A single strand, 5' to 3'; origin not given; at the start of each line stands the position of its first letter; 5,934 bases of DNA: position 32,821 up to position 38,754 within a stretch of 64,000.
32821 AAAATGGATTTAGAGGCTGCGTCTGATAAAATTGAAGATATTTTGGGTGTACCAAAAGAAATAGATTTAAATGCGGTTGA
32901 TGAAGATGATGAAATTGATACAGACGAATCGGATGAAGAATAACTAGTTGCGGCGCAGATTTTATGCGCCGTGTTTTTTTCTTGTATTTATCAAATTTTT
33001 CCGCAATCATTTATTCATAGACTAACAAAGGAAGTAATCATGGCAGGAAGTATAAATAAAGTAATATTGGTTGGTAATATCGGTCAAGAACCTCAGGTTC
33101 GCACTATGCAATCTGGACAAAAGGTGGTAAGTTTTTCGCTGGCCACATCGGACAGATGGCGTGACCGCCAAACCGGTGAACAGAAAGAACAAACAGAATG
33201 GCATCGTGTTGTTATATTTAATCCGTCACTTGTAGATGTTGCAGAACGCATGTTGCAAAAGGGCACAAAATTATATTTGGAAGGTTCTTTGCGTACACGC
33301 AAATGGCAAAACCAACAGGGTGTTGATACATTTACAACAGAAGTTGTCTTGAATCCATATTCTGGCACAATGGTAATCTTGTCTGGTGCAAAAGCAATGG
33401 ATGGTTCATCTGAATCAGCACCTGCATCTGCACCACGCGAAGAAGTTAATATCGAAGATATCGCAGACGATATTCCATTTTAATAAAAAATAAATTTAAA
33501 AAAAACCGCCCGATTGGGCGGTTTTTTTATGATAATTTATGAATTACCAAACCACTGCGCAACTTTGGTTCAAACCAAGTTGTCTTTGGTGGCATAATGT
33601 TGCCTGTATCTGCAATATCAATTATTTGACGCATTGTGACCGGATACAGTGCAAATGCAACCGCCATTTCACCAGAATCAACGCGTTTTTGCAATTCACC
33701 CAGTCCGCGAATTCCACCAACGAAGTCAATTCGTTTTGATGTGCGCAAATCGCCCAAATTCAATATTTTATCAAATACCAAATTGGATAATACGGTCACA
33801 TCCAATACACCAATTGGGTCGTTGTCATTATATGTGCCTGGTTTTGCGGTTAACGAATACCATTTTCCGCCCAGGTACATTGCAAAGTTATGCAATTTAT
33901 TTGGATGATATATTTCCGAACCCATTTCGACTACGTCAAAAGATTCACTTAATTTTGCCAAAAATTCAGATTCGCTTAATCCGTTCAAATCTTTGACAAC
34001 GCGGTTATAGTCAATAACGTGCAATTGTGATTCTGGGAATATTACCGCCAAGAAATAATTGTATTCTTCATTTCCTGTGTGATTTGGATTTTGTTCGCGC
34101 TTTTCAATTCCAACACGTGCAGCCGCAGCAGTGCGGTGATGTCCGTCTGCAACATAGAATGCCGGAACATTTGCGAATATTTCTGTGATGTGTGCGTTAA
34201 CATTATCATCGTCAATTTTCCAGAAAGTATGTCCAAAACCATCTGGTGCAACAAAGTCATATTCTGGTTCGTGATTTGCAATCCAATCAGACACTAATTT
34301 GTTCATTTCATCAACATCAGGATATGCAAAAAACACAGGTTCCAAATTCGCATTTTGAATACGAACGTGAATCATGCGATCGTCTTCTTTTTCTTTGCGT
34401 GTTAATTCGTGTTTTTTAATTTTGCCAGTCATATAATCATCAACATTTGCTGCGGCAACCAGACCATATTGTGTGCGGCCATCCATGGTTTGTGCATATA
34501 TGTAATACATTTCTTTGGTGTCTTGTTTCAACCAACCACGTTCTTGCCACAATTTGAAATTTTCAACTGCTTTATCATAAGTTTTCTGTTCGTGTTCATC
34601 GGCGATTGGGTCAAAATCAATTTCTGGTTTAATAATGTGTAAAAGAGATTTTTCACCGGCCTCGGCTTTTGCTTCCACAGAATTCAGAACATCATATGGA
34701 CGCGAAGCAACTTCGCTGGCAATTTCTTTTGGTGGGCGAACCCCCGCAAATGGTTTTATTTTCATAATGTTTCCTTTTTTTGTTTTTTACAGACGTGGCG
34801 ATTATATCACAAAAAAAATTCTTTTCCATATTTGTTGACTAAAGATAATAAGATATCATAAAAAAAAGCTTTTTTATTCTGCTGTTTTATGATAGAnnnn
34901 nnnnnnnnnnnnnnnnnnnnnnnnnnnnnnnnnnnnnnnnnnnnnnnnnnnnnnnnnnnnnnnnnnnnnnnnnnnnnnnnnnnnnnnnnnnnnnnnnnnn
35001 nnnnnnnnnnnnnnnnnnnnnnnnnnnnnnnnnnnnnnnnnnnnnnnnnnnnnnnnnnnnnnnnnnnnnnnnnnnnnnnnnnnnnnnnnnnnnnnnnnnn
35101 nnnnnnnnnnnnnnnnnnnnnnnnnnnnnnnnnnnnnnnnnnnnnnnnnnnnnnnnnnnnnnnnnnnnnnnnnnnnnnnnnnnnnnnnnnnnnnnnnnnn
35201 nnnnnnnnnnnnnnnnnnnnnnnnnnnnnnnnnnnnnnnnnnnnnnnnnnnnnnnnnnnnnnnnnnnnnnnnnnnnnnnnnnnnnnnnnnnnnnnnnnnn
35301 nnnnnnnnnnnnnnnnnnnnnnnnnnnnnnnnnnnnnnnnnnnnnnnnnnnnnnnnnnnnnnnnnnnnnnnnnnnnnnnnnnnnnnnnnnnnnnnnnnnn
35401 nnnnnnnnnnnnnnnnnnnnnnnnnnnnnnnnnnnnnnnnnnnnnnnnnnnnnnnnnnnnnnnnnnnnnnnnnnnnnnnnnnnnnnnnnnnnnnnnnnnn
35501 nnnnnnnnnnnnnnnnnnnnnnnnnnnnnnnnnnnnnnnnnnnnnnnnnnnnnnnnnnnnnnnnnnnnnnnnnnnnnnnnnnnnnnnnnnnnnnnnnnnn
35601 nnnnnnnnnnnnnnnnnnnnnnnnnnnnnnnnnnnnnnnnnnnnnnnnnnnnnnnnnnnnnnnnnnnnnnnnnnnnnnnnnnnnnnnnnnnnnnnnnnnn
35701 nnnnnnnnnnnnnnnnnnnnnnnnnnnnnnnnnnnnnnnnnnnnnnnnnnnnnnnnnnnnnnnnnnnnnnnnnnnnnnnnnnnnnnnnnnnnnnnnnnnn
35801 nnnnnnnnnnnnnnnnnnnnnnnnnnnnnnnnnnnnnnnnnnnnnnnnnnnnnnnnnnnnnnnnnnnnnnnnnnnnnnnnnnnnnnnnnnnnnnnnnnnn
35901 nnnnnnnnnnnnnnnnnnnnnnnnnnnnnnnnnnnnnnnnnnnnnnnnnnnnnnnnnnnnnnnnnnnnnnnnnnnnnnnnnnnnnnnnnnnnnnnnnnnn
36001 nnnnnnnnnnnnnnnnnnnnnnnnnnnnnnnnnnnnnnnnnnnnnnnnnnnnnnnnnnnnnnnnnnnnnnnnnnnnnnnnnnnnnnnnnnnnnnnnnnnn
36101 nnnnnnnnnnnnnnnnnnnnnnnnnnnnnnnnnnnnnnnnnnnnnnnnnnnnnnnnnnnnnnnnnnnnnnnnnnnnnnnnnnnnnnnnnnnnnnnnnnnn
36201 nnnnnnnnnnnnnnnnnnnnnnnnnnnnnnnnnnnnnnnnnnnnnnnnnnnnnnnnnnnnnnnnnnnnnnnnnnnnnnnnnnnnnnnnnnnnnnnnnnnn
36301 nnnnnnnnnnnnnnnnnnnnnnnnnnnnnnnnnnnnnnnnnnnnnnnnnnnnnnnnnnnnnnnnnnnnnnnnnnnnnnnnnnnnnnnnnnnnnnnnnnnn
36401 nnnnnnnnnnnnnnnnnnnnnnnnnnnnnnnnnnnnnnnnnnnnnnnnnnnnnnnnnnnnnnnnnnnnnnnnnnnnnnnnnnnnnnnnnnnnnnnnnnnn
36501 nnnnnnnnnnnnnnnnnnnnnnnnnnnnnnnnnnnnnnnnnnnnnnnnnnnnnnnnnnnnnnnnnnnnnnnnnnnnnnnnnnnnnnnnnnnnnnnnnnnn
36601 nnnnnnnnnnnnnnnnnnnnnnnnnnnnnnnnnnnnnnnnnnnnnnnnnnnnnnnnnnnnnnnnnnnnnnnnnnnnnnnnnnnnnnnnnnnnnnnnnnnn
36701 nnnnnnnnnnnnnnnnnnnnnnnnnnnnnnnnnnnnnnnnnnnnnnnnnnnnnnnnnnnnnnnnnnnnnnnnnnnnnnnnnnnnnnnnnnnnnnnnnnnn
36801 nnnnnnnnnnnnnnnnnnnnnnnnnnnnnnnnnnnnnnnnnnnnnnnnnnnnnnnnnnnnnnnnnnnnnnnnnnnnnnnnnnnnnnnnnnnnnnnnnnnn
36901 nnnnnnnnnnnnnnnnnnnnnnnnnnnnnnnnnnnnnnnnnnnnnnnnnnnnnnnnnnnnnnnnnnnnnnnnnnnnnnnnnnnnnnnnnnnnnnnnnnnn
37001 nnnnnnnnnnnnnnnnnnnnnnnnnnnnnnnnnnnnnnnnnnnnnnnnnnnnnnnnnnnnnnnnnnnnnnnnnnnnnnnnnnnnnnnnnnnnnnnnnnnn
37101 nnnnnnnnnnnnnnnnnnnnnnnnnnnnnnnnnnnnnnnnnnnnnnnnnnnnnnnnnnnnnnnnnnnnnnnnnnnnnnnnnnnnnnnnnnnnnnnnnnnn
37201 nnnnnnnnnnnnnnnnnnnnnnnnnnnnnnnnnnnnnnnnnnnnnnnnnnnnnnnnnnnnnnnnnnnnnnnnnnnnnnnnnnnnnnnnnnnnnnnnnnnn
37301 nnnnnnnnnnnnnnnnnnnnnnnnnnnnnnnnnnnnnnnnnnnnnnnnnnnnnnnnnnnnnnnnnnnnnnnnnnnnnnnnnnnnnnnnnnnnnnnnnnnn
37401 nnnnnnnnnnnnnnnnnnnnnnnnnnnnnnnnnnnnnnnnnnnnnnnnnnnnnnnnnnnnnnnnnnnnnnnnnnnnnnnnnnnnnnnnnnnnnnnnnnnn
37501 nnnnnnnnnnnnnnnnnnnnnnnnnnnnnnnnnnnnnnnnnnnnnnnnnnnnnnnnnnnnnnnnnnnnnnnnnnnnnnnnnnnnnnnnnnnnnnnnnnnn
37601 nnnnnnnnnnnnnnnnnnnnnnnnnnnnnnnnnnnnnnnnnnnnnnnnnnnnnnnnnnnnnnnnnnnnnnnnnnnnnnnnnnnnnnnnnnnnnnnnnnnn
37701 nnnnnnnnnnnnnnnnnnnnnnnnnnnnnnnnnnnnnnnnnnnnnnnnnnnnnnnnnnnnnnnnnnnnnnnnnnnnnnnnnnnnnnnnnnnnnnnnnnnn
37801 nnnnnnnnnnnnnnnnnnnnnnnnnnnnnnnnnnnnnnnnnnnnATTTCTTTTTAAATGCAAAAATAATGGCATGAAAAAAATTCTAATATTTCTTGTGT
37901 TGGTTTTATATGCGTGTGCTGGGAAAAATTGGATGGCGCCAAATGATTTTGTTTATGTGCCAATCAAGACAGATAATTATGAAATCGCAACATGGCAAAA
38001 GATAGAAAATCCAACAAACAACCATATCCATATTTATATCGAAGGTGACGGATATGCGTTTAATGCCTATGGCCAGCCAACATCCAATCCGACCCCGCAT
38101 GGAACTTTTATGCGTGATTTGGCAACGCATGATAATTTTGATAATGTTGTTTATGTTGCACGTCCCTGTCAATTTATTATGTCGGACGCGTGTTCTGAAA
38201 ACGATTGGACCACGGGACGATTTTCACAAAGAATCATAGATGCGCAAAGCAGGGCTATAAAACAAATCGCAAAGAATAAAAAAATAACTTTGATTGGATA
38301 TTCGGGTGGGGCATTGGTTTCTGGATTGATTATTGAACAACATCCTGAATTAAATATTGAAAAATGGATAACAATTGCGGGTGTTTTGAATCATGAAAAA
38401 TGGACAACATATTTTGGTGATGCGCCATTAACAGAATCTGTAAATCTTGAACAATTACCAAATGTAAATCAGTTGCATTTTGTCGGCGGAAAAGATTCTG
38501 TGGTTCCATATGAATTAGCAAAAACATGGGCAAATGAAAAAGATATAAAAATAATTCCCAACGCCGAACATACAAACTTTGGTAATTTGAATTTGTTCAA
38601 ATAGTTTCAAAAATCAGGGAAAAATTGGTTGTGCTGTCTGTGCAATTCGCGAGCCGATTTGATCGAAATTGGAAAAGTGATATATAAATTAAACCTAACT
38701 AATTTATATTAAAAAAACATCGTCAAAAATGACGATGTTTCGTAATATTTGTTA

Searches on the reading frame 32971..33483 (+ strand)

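Call 50: search_protein_families(library=pfam, proteins=[window:32971-33483:+], max_evalue=0.001)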
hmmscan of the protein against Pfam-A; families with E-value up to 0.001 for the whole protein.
window:32971-33483:+ (170 aa): 1 family
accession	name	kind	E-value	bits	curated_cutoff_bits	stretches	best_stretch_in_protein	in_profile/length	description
PF00436.31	SSB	-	1.3e-33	115.6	26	1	28-128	1-99/104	Single-strand binding protein family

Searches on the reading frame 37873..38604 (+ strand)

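Call 51: search_protein_families(library=pfam, proteins=[window:37873-38604:+], max_evalue=0.001)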
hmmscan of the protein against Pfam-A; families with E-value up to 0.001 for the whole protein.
window:37873-38604:+ (243 aa): 1 family
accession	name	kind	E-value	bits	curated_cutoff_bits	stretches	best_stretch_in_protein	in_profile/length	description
PF03959.19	FSH1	-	0.00019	21.7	21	1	127-221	90-188/211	Serine hydrolase (FSH1)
